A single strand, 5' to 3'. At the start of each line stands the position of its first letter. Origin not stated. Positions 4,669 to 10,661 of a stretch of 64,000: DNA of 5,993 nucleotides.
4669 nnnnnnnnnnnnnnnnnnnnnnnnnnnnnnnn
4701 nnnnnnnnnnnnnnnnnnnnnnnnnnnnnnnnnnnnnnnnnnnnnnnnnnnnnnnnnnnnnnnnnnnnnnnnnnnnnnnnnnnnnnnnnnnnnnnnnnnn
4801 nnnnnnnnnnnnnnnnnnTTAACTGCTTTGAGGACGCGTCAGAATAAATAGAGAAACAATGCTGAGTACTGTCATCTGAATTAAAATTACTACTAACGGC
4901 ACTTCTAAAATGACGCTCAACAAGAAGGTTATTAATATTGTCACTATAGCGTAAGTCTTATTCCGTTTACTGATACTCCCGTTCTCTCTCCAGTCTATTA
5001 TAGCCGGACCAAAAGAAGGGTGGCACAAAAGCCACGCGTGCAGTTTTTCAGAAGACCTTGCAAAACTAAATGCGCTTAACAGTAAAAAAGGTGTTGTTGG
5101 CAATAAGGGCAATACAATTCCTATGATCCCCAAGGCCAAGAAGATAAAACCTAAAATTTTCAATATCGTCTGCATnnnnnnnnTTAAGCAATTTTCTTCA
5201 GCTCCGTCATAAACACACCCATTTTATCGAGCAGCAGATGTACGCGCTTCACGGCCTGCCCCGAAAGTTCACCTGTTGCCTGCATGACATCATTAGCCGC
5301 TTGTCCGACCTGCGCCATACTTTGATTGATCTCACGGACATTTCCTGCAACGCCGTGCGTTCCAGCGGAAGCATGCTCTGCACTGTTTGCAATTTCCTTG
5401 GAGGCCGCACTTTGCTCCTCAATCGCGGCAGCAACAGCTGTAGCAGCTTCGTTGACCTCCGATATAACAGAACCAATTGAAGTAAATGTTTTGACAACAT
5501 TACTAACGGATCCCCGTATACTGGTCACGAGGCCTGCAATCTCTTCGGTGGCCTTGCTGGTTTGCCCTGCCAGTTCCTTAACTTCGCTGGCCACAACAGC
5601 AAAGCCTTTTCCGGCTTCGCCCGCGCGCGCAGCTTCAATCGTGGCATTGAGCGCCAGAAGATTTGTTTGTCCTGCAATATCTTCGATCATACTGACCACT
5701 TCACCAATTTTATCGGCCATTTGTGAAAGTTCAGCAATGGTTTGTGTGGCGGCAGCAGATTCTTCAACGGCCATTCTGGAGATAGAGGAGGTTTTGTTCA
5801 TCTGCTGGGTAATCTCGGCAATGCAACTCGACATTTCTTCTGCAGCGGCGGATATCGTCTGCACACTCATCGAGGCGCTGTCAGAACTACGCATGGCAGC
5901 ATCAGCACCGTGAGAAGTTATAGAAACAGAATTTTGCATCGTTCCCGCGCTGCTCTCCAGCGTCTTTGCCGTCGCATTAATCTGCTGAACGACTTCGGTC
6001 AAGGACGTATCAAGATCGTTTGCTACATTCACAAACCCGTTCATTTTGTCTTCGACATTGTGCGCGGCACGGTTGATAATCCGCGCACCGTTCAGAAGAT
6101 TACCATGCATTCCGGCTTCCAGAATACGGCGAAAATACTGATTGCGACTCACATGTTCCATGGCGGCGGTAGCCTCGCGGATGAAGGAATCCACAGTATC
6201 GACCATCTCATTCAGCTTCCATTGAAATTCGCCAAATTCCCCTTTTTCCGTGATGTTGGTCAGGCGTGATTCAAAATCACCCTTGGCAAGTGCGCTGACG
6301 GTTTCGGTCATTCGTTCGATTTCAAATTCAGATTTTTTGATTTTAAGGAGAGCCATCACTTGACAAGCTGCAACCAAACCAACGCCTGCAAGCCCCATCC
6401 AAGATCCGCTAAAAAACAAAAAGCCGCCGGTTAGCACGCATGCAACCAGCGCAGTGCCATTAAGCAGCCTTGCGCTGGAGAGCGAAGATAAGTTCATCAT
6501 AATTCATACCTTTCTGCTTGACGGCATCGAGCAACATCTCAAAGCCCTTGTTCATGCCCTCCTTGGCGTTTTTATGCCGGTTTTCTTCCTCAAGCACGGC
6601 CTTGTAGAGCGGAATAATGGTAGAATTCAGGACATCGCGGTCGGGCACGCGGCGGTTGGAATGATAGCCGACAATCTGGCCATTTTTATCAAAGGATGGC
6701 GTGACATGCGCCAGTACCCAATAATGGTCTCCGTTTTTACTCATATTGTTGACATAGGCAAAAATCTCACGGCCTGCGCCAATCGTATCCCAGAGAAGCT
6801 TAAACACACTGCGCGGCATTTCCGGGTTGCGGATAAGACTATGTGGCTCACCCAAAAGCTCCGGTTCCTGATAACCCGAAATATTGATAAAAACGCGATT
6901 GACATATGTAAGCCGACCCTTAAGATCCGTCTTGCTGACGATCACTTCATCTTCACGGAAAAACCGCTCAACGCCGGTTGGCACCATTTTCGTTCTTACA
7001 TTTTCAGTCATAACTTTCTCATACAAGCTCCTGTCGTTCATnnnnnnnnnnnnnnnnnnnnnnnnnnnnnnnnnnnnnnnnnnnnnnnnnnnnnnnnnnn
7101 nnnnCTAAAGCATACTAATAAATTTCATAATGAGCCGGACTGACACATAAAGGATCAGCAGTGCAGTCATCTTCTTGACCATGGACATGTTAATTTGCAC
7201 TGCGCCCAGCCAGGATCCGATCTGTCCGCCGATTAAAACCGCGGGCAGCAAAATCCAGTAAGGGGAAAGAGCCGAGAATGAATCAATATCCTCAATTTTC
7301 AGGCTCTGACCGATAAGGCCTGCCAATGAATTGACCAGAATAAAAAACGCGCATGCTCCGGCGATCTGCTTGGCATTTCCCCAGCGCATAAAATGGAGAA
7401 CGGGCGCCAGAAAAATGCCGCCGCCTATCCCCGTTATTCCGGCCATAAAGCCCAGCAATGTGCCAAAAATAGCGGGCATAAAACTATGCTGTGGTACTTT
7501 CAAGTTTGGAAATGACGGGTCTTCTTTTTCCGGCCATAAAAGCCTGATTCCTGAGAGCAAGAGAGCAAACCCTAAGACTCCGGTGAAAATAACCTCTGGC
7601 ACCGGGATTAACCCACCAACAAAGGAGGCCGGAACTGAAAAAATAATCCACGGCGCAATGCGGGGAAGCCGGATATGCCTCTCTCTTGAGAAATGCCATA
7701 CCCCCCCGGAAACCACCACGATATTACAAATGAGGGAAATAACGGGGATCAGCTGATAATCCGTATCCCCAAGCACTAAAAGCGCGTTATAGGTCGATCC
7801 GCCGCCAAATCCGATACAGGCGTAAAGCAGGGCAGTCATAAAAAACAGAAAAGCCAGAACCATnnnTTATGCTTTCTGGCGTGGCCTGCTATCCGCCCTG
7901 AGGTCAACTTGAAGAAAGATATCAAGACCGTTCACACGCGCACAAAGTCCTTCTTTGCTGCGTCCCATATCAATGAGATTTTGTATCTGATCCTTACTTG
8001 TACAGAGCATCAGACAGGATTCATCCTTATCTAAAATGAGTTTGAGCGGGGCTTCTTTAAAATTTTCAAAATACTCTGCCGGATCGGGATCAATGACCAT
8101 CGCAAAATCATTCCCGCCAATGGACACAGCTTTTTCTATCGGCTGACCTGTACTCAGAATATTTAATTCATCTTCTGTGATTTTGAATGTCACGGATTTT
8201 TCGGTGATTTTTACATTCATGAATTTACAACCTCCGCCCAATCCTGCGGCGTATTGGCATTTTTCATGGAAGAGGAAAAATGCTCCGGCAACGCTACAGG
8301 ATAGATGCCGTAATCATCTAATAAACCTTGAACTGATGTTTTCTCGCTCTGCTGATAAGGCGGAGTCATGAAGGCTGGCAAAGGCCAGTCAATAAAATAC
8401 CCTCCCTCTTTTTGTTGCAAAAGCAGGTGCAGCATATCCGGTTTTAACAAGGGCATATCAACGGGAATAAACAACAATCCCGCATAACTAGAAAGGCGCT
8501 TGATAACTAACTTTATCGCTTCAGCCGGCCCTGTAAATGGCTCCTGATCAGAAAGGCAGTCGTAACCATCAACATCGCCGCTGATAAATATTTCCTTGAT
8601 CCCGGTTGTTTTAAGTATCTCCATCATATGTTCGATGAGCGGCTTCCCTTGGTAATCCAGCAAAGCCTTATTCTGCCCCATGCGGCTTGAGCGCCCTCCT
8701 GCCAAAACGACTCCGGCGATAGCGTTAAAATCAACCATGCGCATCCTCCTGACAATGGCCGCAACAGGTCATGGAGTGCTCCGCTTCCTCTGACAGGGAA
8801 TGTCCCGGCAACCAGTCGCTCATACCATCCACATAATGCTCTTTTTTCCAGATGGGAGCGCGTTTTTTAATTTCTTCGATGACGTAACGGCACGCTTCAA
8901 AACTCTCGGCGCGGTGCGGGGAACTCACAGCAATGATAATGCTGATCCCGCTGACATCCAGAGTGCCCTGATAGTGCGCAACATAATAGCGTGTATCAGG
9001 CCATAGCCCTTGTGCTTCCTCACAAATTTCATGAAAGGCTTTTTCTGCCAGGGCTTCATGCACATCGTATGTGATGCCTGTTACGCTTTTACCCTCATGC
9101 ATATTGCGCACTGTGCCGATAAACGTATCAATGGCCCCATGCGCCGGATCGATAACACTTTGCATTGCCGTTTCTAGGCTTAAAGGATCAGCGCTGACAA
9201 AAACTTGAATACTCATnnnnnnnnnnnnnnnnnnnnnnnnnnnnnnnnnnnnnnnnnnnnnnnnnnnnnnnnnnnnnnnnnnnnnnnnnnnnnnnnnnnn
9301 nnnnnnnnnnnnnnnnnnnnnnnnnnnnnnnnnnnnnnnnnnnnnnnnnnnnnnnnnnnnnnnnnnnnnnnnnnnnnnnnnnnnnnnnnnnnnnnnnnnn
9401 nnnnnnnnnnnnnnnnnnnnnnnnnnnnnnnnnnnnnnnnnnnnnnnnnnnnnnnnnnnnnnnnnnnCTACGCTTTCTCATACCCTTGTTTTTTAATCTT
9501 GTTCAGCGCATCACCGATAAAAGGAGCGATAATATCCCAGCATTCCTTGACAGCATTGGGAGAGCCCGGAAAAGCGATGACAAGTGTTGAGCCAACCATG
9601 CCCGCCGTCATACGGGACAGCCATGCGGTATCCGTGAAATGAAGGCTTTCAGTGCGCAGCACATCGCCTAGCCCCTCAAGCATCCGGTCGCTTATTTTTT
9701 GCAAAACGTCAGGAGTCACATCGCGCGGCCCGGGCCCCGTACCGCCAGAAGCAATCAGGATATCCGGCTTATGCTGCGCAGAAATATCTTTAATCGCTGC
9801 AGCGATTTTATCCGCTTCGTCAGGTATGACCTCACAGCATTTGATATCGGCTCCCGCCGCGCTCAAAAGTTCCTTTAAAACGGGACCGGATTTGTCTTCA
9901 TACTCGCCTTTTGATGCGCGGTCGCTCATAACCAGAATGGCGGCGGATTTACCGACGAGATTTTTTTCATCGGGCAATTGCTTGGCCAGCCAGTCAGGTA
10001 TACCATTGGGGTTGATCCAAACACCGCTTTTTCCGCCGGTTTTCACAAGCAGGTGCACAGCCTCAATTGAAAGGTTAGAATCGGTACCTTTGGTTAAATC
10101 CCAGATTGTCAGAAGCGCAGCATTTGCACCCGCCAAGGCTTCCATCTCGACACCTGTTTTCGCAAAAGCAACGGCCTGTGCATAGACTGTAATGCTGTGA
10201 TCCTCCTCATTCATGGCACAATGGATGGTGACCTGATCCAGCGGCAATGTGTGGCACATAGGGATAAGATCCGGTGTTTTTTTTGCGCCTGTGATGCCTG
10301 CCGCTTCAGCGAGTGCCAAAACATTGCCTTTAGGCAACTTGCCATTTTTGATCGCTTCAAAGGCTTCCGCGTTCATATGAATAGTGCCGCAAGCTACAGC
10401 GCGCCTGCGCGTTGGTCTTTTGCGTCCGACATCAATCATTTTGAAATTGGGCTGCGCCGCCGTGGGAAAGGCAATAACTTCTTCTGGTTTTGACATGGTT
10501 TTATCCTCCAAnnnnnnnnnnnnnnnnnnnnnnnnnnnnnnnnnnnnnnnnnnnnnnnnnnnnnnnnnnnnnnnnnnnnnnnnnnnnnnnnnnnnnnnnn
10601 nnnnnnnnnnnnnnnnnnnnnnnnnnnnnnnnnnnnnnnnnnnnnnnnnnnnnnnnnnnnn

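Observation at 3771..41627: A self-contained go-anaerobic kit carried as mobile cargo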

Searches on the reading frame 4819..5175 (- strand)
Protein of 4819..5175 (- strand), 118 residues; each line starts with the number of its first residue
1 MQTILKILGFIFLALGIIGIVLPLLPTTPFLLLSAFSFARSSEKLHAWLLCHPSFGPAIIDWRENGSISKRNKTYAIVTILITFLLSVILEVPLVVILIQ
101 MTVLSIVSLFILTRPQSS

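Call 4: search_protein_families(library=ncbifam, proteins=[window:4819-5175:-], max_evalue=0.00001)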
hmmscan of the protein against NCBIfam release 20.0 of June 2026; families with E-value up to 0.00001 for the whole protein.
window:4819-5175:- (118 aa): 1 family
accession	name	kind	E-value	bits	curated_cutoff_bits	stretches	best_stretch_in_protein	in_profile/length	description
NF007818.0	PRK10527.1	equivalog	1.1e-25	90.1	163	1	2-113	3-114/125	DUF454 family protein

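Call 9: search_protein_families(library=pfam, proteins=[window:4819-5175:-], max_evalue=0.001)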
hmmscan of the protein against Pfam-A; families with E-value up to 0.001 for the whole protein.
window:4819-5175:- (118 aa): 1 family
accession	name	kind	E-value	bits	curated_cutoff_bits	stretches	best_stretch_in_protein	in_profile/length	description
PF04304.18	DUF454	-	4.6e-37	127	35.1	1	3-115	2-114/115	Protein of unknown function (DUF454)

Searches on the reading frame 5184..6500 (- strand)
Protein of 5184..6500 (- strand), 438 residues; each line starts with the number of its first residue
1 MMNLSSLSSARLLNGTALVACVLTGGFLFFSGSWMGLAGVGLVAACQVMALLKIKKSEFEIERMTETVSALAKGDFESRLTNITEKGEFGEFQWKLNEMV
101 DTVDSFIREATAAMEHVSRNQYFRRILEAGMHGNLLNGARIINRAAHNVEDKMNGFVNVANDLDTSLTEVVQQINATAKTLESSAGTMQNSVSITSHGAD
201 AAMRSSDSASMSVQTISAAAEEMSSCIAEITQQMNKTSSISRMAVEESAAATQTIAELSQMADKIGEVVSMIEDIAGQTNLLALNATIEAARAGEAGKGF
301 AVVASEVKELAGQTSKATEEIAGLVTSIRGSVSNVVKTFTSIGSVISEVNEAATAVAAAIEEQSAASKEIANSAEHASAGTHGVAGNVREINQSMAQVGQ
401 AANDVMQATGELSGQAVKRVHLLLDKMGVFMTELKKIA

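Call 4: search_protein_families(library=ncbifam, proteins=[window:5184-6500:-], max_evalue=0.00001)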
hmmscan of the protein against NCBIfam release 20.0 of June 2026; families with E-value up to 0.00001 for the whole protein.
window:5184-6500:- (438 aa): 8 families
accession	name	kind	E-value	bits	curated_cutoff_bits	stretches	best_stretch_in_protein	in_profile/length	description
NF058645.1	MCPCtpMPsAe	equivalog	1.6e-25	89.9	900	1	139-426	266-548/558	methyl-accepting chemotaxis protein CtpM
NF041847.1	transduc_aer2_vibrio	equivalog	8.4e-23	80.5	1200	1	150-382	480-715/804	aerotaxis transducer Aer2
NF050802.1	AspChtxCcaA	equivalog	2.8e-21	75.6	1300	1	249-379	557-682/700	aspartate chemotaxis receptor CcaA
NF007309.0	PRK09793.1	equivalog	4.2e-19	68.9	903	1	196-404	282-503/533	methyl-accepting chemotaxis protein IV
NF047851.1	MCPCitTducer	equivalog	2.2e-18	66.6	900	1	134-417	229-511/553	methyl-accepting chemotaxis citrate transducer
NF011622.0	PRK15048.1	equivalog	8.2e-18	64.8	900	1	151-417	245-504/553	methyl-accepting chemotaxis protein II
NF011615.0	PRK15041.1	equivalog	8.8e-17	61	947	1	160-416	256-505/554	methyl-accepting chemotaxis protein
TIGR02168.1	SMC_prok_B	equivalog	1.9e-06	26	567.35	1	146-415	681-950/1181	chromosome segregation protein SMC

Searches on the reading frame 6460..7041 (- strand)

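Call 4: search_protein_families(library=ncbifam, proteins=[window:6460-7041:-], max_evalue=0.00001)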
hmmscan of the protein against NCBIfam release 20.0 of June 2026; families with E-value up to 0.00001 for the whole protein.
window:6460-7041:- (193 aa): 7 families
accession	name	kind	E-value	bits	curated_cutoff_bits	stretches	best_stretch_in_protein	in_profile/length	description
TIGR02938.1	nifL_nitrog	equivalog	1.1e-12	47.3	242.45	1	32-127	14-109/494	nitrogen fixation negative regulator NifL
NF010076.0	PRK13557.1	subfamily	5e-11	41.7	631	1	44-128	55-139/540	histidine kinase famiy protein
TIGR00229.1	sensory_box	domain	5.6e-11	42.7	22.9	1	34-126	17-109/126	PAS domain S-box protein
NF045675.1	PhdiestaseDibA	equivalog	7.7e-09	34.4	980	1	33-126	91-182/623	phosphodiesterase DibA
NF010077.0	PRK13559.1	subfamily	1.4e-08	34.1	361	1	44-127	68-151/364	hypothetical protein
NF052652.1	YtvA_fam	equivalog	2.5e-07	30.5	250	1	43-119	24-100/243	YtvA family blue-light photoreceptor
NF052306.1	BluLightHisKinLov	equivalog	5.5e-07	28.7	450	1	44-128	47-131/334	blue-light-activated histidine kinase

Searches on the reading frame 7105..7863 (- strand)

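Call 4: search_protein_families(library=ncbifam, proteins=[window:7105-7863:-], max_evalue=0.00001)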
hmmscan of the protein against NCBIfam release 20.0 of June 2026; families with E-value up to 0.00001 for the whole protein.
window:7105-7863:- (252 aa): 0 families

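Call 9: search_protein_families(library=pfam, proteins=[window:7105-7863:-], max_evalue=0.001)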
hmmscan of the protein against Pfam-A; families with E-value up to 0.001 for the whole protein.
window:7105-7863:- (252 aa): 1 family
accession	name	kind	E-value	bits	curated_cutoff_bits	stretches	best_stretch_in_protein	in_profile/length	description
PF01925.25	TauE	-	9.4e-34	117.5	32.6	1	3-244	1-237/237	Sulfite exporter TauE/SafE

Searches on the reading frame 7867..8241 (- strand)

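Call 4: search_protein_families(library=ncbifam, proteins=[window:7867-8241:-], max_evalue=0.00001)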
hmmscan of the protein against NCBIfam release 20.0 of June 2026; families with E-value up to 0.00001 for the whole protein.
window:7867-8241:- (124 aa): 0 families

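Call 9: search_protein_families(library=pfam, proteins=[window:7867-8241:-], max_evalue=0.001)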
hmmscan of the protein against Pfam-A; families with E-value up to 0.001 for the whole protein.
window:7867-8241:- (124 aa): 1 family
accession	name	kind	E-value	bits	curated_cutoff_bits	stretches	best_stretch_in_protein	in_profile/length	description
PF22668.1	DUF7009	-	0.00035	21.3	27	0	8-52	1-45/119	Family of unknown function (DUF7009)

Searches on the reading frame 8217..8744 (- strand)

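Call 4: search_protein_families(library=ncbifam, proteins=[window:8217-8744:-], max_evalue=0.00001)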
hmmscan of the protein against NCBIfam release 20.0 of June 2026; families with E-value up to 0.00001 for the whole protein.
window:8217-8744:- (175 aa): 14 families
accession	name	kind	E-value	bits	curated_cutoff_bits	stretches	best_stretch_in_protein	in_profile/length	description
TIGR02665.1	molyb_mobA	equivalog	1.1e-15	58.1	151.85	1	9-112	1-113/186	molybdenum cofactor guanylyltransferase MobA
TIGR03310.1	matur_MocA_YgfJ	equivalog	2.3e-15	57.1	186.45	1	11-110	2-113/188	molybdenum cofactor cytidylyltransferase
NF002741.0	PRK02726.1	equivalog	2.7e-15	56.6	179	1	7-109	6-115/200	molybdenum cofactor guanylyltransferase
NF001457.0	PRK00317.1-3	equivalog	3e-15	56.3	164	1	11-111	4-112/200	molybdenum cofactor guanylyltransferase MobA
NF011056.0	PRK14489.1-1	equivalog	7.7e-14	51.6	379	1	8-114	5-115/363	bifunctional molybdenum cofactor guanylyltransferase MobA/molybdopterin-guanine dinucleotide biosynthesis adaptor protein MobB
NF045665.1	NTPtran_DVU1551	equivalog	1.7e-12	47.1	315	1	9-112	1-116/359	DVU_1551 family NTP transferase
NF001837.0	PRK00560.1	equivalog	9.5e-12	45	182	1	6-111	6-115/196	molybdenum cofactor guanylyltransferase MobA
NF011059.0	PRK14490.1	equivalog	2e-11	43.7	354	1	8-113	180-291/374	bifunctional molybdenum cofactor guanylyltransferase MobA/molybdopterin-guanine dinucleotide biosynthesis adaptor protein MobB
NF011070.0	PRK14500.1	equivalog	1.3e-10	41.1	606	1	8-112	166-276/358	putative bifunctional molybdopterin-guanine dinucleotide biosynthesis protein MoaC/MobA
NF001855.0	PRK00576.1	equivalog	1.5e-09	37.7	205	1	5-109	3-116/197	molybdenum cofactor guanylyltransferase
NF045782.1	NicBOxredNboR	equivalog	2.7e-07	30.5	260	1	2-55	2-56/206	nicotine blue oxidoreductase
NF011057.0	PRK14489.1-2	subfamily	4e-07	29.6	541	1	3-102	1-109/363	bifunctional molybdenum cofactor guanylyltransferase MobA/molybdopterin-guanine dinucleotide biosynthesis adaptor protein MobB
TIGR00453.1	ispD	equivalog_domain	6.5e-06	25.7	181.3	1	12-63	3-57/219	2-C-methyl-D-erythritol 4-phosphate cytidylyltransferase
NF045495.1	AdoCbiPCobY_Meth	equivalog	6.9e-06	25.7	250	0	11-55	3-49/195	adenosylcobinamide-phosphate guanylyltransferase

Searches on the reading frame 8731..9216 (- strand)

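Call 4: search_protein_families(library=ncbifam, proteins=[window:8731-9216:-], max_evalue=0.00001)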
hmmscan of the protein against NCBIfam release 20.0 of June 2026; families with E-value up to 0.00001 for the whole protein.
window:8731-9216:- (161 aa): 2 families
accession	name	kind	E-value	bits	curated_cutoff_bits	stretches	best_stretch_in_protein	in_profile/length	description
NF007959.0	PRK10678.1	equivalog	4.6e-22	78.2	175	1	5-135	6-136/150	molybdopterin synthase catalytic subunit MoaE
NF011061.0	PRK14493.1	equivalog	6.4e-13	48.9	215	1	25-131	158-266/274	molybdopterin synthase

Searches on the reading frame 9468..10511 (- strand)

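Call 5: search_protein_families(library=ncbifam, proteins=[window:9468-10511:-], max_evalue=0.00001)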
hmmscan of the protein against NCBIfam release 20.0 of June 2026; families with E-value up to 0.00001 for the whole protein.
window:9468-10511:- (347 aa): 12 families
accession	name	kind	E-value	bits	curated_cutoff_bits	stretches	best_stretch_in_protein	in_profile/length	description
NF002947.1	PRK03604.1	equivalog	1.3e-97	326.7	285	1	25-342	1-299/301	bifunctional molybdenum cofactor biosynthesis protein MoaC/MoaB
NF006870.0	PRK09364.1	subfamily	2.9e-49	166.9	162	1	21-166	13-158/161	cyclic pyranopterin monophosphate synthase MoaC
TIGR00581.1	moaC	equivalog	1.7e-46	157.7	141.5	1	20-162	7-148/148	cyclic pyranopterin monophosphate synthase MoaC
NF011069.0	PRK14499.1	equivalog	1.1e-39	136.3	457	1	24-167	13-156/308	cyclic pyranopterin monophosphate synthase MoaC/MOSC-domain-containing protein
NF008999.0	PRK12343.1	equivalog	2.9e-38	131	171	1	20-143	9-130/156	cyclic pyranopterin monophosphate synthase MoaC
NF006932.0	PRK09417.1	equivalog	1.8e-37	128.7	158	1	191-326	7-144/193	molybdopterin adenylyltransferase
TIGR00177.1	molyb_syn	domain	4.7e-33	114.2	85.35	1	190-329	4-146/148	molybdenum cofactor synthesis domain-containing protein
NF011070.0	PRK14500.1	equivalog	5.3e-27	95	606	1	20-165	14-163/358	putative bifunctional molybdopterin-guanine dinucleotide biosynthesis protein MoaC/MobA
TIGR02667.1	moaB_proteo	equivalog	2.3e-26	92.4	222.4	1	189-328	6-144/163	molybdenum cofactor biosynthesis protein B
NF001813.0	PRK00549.1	equivalog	1.4e-06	27.6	379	1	202-279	15-90/414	competence/damage-inducible protein A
NF011068.0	PRK14498.1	equivalog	1.9e-06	26.3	534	1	198-276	204-280/647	molybdopterin biosynthesis protein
NF002291.0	PRK01215.1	equivalog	8.5e-06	25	293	0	215-274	31-88/264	nicotinamide mononucleotide deamidase-related protein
